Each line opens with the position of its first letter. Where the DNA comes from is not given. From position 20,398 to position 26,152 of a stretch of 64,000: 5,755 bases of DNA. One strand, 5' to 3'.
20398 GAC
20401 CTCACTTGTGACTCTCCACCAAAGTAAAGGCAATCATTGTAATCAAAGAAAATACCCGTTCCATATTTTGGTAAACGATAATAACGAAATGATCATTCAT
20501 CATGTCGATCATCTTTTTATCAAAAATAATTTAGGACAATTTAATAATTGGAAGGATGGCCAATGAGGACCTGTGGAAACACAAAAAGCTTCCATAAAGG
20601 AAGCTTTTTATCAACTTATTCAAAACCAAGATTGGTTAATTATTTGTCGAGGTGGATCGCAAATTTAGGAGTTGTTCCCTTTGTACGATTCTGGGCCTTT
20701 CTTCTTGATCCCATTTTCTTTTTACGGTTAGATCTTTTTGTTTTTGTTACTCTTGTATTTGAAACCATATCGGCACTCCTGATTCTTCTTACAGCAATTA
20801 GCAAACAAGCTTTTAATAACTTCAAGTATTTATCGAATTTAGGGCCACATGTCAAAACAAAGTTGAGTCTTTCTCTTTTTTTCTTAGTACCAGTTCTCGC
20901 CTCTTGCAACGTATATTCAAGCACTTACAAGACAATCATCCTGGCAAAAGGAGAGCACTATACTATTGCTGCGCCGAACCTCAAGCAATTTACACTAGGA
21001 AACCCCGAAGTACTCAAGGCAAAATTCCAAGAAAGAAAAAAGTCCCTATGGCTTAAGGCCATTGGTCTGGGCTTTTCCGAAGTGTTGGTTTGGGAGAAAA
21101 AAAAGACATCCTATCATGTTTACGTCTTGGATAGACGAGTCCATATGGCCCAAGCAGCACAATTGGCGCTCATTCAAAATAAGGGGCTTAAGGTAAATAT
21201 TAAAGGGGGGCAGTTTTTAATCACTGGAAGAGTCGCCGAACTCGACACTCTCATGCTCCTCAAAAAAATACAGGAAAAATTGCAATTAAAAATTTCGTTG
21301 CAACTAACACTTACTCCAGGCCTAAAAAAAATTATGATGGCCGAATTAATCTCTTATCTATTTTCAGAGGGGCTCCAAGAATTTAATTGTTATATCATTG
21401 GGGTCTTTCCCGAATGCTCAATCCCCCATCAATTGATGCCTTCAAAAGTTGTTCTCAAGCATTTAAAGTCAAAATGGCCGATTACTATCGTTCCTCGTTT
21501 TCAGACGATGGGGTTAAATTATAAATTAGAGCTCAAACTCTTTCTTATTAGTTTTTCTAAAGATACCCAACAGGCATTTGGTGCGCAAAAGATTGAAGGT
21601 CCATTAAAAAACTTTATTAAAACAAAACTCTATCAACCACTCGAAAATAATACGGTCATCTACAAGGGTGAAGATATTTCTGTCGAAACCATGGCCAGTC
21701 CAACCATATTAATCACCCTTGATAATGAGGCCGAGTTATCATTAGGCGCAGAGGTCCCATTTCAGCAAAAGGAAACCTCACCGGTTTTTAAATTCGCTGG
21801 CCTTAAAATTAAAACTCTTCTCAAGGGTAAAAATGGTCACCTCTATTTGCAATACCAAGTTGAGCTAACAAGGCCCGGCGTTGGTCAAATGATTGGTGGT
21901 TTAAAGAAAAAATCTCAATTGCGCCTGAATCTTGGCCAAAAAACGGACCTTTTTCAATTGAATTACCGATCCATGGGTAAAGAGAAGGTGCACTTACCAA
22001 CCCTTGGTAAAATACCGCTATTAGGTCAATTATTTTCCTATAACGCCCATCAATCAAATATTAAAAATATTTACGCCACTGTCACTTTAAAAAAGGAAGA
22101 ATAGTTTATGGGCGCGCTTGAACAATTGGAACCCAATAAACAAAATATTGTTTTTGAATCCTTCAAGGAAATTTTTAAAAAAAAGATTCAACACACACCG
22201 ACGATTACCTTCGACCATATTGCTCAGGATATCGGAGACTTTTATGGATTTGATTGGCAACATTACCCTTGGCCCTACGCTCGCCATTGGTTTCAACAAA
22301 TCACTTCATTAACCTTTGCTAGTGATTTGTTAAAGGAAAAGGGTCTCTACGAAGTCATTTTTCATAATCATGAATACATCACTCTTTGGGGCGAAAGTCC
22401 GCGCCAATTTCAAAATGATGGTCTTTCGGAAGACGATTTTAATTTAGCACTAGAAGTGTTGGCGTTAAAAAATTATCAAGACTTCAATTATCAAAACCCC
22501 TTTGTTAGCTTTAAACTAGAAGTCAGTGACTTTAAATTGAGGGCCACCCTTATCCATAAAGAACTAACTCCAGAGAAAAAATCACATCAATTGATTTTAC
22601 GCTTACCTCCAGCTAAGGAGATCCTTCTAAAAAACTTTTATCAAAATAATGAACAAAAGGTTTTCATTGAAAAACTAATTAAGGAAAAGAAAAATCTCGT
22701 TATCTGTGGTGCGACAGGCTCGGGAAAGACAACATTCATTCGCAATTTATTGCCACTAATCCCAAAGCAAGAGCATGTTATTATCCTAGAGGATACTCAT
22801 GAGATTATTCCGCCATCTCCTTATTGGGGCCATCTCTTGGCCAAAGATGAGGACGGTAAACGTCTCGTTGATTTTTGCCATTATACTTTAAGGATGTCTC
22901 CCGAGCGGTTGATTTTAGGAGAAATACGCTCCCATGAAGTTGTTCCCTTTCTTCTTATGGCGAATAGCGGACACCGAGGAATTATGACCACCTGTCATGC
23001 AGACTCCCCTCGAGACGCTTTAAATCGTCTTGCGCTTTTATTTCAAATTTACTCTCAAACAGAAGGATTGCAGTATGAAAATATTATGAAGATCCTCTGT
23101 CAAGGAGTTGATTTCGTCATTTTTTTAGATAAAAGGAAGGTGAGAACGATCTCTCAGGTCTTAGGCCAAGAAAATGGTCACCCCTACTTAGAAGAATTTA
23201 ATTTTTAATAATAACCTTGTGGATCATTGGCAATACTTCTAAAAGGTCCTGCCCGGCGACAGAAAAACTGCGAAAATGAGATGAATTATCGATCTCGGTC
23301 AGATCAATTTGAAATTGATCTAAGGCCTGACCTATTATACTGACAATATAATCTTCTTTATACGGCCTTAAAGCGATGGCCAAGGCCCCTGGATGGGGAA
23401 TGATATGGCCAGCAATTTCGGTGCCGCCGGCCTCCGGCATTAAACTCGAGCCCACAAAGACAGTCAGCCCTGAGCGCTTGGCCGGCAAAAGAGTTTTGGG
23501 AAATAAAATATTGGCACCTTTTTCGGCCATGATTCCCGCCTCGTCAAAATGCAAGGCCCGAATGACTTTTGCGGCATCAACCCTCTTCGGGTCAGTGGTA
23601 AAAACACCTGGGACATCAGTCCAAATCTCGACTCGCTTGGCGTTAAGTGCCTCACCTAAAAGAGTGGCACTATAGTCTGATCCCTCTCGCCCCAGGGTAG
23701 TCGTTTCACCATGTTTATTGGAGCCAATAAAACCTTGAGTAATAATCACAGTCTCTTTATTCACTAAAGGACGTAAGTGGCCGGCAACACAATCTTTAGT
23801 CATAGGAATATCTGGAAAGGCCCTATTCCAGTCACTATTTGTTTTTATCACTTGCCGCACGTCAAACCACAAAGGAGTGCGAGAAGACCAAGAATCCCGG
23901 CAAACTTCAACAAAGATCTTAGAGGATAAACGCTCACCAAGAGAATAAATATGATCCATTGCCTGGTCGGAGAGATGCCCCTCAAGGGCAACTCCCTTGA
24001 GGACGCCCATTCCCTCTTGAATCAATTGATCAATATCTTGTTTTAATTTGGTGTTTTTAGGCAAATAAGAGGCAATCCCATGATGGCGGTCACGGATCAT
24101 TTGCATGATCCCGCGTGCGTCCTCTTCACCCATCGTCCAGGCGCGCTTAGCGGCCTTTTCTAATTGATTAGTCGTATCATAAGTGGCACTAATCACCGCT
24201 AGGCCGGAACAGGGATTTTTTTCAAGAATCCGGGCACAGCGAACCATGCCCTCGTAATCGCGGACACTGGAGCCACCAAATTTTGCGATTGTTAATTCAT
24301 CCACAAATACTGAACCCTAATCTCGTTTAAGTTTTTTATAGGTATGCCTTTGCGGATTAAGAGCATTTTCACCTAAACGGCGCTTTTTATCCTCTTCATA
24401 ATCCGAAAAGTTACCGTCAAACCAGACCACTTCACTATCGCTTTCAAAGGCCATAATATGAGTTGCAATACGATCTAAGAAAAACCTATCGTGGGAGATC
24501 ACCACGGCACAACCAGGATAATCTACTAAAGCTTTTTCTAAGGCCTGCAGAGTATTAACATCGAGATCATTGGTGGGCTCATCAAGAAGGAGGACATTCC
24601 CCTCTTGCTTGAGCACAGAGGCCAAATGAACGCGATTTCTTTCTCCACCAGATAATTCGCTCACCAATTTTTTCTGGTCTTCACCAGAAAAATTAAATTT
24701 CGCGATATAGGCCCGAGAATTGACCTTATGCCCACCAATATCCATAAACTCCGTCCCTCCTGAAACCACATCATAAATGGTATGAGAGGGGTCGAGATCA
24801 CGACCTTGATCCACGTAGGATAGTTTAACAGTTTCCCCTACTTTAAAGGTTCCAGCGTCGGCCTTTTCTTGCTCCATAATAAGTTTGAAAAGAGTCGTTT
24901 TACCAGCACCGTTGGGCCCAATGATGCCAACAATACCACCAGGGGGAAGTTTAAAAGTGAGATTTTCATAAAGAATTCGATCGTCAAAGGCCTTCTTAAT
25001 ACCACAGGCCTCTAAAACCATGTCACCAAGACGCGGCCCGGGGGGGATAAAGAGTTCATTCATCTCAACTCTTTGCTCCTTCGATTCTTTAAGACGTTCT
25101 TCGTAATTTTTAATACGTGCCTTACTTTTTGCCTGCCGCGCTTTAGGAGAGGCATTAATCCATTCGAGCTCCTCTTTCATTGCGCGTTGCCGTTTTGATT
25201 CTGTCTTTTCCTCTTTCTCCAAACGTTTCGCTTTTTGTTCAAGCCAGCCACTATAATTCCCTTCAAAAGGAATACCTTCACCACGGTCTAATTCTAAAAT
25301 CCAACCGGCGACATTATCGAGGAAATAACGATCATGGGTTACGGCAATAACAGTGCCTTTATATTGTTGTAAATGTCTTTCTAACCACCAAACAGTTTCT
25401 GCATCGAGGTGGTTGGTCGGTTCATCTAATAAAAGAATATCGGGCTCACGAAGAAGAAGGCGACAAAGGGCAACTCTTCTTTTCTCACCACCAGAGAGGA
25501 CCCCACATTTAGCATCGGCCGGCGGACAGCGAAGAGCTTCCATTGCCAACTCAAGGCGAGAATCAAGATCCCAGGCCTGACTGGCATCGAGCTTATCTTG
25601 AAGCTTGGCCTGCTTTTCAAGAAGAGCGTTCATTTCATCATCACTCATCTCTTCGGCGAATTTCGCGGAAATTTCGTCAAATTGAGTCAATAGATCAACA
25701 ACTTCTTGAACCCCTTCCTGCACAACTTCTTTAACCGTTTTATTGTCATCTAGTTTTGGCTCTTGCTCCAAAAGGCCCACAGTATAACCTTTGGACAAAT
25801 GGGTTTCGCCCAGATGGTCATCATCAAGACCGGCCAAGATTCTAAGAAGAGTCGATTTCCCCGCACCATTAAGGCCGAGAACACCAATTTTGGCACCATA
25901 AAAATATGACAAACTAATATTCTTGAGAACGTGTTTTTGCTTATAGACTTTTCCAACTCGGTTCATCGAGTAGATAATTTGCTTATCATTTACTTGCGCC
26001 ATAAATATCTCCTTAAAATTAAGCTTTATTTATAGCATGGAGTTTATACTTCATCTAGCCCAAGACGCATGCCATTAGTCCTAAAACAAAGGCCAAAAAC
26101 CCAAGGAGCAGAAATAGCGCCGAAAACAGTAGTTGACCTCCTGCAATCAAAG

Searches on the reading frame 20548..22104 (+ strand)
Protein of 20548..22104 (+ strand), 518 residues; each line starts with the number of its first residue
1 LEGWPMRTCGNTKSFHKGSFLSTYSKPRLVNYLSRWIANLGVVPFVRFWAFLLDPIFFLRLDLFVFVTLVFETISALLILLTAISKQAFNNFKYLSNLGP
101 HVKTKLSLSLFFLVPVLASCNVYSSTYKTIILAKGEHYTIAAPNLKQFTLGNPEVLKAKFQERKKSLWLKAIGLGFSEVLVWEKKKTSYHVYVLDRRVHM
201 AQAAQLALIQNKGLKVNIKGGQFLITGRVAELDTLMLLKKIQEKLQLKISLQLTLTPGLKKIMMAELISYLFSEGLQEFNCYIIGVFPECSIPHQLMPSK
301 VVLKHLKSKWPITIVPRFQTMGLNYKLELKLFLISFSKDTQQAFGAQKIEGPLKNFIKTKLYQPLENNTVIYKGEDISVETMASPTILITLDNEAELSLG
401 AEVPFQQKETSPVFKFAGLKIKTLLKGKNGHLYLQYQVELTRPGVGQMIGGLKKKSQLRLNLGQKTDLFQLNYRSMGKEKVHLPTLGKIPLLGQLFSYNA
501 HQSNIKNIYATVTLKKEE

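Call 11: search_protein_families(library=pfam, proteins=[window:20548-22104:+], max_evalue=0.00001)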
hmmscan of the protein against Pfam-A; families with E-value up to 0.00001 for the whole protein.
window:20548-22104:+ (518 aa): 1 family
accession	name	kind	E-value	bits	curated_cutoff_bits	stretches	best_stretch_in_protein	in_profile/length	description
PF00263.26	Secretin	-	9.1e-07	29.1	27.5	0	378-509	7-160/169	Bacterial type II and III secretion system protein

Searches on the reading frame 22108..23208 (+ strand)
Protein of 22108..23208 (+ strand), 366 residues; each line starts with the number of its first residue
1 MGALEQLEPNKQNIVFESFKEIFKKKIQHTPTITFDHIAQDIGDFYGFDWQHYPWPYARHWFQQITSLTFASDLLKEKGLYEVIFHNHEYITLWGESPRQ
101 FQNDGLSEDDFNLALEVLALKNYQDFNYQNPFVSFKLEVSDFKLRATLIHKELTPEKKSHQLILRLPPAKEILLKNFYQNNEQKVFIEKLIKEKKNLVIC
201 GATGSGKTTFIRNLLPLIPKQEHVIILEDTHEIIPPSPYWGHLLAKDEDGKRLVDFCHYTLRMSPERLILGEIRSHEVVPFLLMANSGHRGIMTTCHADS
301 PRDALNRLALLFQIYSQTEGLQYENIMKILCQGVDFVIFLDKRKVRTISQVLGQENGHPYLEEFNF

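Call 11: search_protein_families(library=pfam, proteins=[window:22108-23208:+], max_evalue=0.00001)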
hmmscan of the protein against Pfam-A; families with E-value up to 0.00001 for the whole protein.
window:22108-23208:+ (366 aa): 1 family
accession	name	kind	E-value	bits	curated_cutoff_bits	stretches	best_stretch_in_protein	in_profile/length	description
PF00437.27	T2SSE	-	2.2e-21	76.4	24.9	1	178-311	126-258/370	Type II/IV secretion system protein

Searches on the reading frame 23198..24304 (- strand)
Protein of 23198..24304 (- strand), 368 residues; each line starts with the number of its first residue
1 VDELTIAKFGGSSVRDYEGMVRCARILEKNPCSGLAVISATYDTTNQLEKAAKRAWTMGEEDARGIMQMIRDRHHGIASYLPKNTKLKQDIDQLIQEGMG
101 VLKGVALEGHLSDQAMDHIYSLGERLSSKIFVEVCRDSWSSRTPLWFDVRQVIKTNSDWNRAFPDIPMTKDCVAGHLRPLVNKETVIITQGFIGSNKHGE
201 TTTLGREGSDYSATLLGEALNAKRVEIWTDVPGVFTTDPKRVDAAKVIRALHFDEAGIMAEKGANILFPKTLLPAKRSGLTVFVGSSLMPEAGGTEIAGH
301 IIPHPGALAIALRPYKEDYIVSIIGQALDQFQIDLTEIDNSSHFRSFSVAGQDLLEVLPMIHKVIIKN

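Call 11: search_protein_families(library=pfam, proteins=[window:23198-24304:-], max_evalue=0.00001)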
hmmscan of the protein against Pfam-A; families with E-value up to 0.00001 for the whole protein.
window:23198-24304:- (368 aa): 1 family
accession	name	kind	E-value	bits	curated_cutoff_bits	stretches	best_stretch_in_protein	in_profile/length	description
PF00696.33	AA_kinase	-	3e-33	115.9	24.9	1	4-285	2-233/234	Amino acid kinase family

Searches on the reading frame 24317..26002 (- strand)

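Call 11: search_protein_families(library=pfam, proteins=[window:24317-26002:-], max_evalue=0.00001)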
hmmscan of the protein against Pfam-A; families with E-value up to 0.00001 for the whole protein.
window:24317-26002:- (561 aa): 4 families
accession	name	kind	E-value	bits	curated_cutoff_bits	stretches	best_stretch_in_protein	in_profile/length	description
PF00005.33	ABC_tran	-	2.5e-52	177.6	25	2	346-478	2-137/137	ABC transporter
PF13304.12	AAA_21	-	1.1e-15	58.9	27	0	169-229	238-304/304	AAA domain, putative AbiEii toxin, Type IV TA system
PF12848.13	ABC_tran_Xtn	-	3.3e-12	46.7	25.9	1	236-304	1-71/85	ABC transporter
PF02463.25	SMC_N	-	1.2e-07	31.9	40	0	40-230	28-204/220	RecF/RecN/SMC N terminal domain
